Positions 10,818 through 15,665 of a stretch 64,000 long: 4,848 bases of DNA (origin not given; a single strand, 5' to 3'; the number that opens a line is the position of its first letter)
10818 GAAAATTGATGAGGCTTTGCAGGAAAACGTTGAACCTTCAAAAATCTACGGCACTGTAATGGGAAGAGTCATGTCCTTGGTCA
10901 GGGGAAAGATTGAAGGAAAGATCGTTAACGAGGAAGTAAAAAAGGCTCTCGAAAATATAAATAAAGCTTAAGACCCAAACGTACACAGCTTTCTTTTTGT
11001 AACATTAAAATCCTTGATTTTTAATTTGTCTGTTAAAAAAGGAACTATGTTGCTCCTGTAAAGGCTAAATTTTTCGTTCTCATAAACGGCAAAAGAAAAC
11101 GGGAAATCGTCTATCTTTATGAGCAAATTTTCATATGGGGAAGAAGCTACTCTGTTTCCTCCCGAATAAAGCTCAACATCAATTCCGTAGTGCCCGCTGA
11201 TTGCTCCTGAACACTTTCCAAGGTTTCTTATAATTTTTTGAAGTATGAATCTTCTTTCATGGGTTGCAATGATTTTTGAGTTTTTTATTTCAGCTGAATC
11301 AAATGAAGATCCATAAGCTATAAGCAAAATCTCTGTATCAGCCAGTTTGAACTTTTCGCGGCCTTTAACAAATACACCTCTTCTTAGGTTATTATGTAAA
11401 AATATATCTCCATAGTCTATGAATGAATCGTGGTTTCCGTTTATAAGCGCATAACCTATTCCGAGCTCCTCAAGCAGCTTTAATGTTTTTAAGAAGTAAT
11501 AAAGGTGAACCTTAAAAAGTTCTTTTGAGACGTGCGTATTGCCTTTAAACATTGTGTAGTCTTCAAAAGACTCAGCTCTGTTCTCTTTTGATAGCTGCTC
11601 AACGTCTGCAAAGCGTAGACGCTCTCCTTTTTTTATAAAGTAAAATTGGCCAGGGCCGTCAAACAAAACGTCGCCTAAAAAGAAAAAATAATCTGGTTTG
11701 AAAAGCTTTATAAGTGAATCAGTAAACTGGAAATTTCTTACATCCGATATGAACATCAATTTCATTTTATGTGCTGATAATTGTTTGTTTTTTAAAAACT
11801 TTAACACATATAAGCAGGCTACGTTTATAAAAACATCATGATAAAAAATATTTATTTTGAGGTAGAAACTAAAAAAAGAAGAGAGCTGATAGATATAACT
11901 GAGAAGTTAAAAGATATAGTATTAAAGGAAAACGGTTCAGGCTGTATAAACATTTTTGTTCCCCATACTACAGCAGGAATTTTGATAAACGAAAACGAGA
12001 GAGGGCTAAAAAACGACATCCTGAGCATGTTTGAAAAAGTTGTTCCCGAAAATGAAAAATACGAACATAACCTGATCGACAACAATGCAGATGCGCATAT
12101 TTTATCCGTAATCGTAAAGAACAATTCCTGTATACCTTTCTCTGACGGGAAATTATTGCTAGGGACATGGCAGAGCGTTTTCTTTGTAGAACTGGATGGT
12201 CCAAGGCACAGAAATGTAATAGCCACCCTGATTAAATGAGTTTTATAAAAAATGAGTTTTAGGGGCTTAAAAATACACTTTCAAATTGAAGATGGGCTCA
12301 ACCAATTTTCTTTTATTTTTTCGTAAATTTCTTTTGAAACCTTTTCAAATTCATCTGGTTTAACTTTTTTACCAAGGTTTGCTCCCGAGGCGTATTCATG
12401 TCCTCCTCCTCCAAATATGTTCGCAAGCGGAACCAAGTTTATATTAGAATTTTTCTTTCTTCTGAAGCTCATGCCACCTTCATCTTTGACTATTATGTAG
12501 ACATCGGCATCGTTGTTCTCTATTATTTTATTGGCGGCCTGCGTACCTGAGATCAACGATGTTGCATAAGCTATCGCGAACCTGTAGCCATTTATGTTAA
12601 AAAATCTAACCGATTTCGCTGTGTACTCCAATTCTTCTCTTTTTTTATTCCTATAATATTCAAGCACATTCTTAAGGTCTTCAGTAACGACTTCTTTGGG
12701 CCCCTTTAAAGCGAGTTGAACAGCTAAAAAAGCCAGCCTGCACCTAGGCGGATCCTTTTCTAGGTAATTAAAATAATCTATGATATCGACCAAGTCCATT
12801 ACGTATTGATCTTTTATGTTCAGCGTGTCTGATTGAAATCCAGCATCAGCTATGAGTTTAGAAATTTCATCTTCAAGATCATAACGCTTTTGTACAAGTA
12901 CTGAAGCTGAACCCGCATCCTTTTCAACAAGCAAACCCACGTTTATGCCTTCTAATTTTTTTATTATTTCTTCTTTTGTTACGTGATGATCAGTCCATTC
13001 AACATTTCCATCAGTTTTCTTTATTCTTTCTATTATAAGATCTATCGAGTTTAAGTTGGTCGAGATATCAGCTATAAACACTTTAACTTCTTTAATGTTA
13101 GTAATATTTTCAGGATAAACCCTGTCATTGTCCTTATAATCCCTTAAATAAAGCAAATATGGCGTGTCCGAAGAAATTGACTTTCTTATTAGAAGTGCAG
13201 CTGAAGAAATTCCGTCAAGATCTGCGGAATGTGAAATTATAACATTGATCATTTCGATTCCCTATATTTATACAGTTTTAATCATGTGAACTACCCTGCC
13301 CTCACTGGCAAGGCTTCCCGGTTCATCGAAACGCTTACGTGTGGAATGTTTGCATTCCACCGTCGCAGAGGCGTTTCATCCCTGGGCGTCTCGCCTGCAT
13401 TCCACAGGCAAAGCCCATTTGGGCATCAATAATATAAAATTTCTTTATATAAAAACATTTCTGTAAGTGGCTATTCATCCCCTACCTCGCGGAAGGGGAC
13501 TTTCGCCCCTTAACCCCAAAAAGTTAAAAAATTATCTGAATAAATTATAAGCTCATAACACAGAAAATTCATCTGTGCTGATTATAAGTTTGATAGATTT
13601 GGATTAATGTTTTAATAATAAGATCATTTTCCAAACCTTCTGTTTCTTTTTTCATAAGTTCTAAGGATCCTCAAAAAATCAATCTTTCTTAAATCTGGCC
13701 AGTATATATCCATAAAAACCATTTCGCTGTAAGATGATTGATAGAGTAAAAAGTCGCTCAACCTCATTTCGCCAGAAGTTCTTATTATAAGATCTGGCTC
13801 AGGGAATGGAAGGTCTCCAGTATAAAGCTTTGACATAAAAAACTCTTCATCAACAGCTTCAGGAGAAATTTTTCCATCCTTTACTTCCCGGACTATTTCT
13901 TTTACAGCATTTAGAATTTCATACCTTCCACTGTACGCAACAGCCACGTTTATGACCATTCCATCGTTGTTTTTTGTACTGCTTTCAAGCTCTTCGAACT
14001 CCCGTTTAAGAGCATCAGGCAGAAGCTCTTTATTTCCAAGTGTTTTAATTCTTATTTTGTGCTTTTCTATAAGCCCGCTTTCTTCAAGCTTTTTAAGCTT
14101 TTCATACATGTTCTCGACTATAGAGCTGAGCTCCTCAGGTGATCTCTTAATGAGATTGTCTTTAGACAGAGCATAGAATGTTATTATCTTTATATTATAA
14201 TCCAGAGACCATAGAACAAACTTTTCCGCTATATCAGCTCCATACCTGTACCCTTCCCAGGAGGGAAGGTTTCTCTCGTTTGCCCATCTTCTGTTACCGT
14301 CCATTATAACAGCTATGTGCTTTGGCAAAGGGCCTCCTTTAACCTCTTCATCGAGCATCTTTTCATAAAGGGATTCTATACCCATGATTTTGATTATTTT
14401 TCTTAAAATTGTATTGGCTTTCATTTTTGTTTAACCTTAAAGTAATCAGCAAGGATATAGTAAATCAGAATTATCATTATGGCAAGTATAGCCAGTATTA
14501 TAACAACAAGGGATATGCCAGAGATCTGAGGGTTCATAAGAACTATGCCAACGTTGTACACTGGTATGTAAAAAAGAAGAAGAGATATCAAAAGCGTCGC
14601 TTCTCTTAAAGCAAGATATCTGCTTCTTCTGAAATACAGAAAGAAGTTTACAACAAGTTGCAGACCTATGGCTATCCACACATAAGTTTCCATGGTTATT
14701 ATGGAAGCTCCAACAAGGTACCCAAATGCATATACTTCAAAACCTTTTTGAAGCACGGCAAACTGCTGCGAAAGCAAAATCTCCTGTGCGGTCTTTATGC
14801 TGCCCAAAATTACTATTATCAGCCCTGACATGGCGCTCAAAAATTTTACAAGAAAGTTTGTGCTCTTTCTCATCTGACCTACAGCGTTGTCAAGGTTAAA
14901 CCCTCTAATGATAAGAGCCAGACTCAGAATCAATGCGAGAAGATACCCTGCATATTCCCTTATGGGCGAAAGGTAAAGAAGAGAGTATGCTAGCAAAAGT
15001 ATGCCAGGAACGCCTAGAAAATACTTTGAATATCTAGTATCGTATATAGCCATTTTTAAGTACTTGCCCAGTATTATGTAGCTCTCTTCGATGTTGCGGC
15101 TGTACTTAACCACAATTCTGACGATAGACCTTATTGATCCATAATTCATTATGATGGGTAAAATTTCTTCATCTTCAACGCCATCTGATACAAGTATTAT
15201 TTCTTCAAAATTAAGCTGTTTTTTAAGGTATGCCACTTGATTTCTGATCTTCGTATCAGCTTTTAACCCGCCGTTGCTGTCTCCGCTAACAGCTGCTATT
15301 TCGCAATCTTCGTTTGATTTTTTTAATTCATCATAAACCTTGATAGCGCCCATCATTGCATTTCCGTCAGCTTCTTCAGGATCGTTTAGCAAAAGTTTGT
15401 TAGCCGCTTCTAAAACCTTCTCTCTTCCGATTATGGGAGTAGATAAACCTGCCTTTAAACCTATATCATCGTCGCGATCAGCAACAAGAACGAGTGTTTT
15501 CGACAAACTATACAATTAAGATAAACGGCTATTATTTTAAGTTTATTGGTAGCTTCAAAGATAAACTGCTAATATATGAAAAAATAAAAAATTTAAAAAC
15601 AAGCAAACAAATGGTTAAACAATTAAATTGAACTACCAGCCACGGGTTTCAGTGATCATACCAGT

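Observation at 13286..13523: E1: intact promoter plus structured RNA body pointing at the DHH gene promoter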

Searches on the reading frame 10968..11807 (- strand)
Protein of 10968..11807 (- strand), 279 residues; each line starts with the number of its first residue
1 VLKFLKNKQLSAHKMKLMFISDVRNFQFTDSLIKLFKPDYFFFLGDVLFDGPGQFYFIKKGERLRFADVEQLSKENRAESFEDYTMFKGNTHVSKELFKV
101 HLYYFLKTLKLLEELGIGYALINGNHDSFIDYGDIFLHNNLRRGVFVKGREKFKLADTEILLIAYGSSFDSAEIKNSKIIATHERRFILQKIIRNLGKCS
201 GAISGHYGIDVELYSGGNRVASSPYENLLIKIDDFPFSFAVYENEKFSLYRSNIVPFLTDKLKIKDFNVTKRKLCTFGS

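Call 17: search_protein_families(library=pfam, proteins=[window:10968-11807:-])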
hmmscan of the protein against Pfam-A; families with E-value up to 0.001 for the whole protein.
window:10968-11807:- (279 aa): 1 family
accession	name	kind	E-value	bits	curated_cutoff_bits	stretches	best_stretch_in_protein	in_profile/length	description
PF00149.33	Metallophos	-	0.00055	20.9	21.5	0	15-164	1-113/191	Calcineurin-like phosphoesterase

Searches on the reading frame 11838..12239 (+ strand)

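Call 17: search_protein_families(library=pfam, proteins=[window:11838-12239:+])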
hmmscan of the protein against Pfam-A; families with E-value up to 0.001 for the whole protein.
window:11838-12239:+ (133 aa): 1 family
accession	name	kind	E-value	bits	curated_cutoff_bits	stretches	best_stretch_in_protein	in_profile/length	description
PF01894.22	UPF0047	-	3.7e-37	127.5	27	1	19-130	1-116/117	Uncharacterised protein family UPF0047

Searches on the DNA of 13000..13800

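Call 5: search_rna_families(source=window, start=13000, end=13800, threshold=evalue, max_evalue=10, show_alignments=3)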
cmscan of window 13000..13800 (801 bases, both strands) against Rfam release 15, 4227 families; matches with E-value up to 10: 4.
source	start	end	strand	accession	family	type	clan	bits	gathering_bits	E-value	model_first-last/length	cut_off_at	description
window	13647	13718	-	RF01600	snoR25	Gene; snRNA; snoRNA; CD-box;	-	22.3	50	0.98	1-70/70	no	small nucleolar RNA snoR25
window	13461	13648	+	RF00025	Telomerase-cil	Gene;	CL00004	19.3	52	2.1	1-165/165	no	Ciliate telomerase RNA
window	13493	13518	+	RF01785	blv_FSE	Cis-reg; frameshift_element;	-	14.9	34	7.7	1-27/27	no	ribosomal frameshift site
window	13024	13089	-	RF02842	RefA1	Gene; sRNA;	-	14.6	94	1.8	1-222/222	no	Enterococcus sRNA A1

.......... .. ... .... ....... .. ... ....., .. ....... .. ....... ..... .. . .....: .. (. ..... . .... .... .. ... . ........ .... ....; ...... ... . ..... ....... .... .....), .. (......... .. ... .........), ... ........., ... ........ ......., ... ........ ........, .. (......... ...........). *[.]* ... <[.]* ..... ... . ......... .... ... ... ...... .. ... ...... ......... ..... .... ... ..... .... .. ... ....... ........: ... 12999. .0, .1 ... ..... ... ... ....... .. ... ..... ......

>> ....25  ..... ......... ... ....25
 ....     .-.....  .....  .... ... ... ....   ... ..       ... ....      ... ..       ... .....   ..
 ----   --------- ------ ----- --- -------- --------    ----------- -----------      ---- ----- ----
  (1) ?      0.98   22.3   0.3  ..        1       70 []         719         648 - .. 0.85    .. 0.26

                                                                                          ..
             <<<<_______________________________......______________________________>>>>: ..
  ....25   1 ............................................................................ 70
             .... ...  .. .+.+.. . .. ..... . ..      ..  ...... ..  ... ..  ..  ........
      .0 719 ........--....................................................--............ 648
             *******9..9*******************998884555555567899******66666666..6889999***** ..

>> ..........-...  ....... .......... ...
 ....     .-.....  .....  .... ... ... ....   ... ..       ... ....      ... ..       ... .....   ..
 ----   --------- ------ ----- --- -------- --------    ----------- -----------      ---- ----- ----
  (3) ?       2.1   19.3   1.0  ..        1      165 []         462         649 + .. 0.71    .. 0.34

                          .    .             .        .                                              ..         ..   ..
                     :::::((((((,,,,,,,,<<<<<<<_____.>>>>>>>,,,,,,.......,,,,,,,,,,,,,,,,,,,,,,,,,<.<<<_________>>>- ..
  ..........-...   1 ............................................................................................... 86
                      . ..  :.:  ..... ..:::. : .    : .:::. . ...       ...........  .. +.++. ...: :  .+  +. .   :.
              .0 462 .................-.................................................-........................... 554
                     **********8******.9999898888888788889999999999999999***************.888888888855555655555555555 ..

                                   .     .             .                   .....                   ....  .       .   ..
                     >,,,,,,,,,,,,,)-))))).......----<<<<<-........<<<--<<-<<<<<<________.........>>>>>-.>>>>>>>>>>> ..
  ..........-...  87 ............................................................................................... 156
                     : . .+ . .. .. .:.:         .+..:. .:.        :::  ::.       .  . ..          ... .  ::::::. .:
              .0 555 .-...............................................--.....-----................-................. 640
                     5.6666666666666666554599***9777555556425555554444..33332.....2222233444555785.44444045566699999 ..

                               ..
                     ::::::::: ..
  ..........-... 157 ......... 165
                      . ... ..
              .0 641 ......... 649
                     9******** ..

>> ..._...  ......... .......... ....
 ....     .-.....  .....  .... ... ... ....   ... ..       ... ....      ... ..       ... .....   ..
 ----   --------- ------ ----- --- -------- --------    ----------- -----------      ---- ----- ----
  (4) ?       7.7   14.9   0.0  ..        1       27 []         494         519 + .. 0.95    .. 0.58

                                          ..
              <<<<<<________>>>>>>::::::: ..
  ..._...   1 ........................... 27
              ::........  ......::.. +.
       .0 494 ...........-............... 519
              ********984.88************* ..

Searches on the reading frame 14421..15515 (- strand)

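Call 17: search_protein_families(library=pfam, proteins=[window:14421-15515:-])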
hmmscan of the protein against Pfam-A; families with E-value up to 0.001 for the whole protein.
window:14421-15515:- (364 aa): 1 family
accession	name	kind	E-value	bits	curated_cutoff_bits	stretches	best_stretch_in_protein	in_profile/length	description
PF04123.18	DUF373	-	4.8e-79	266.6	28.3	1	6-341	1-332/335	Domain of unknown function (DUF373)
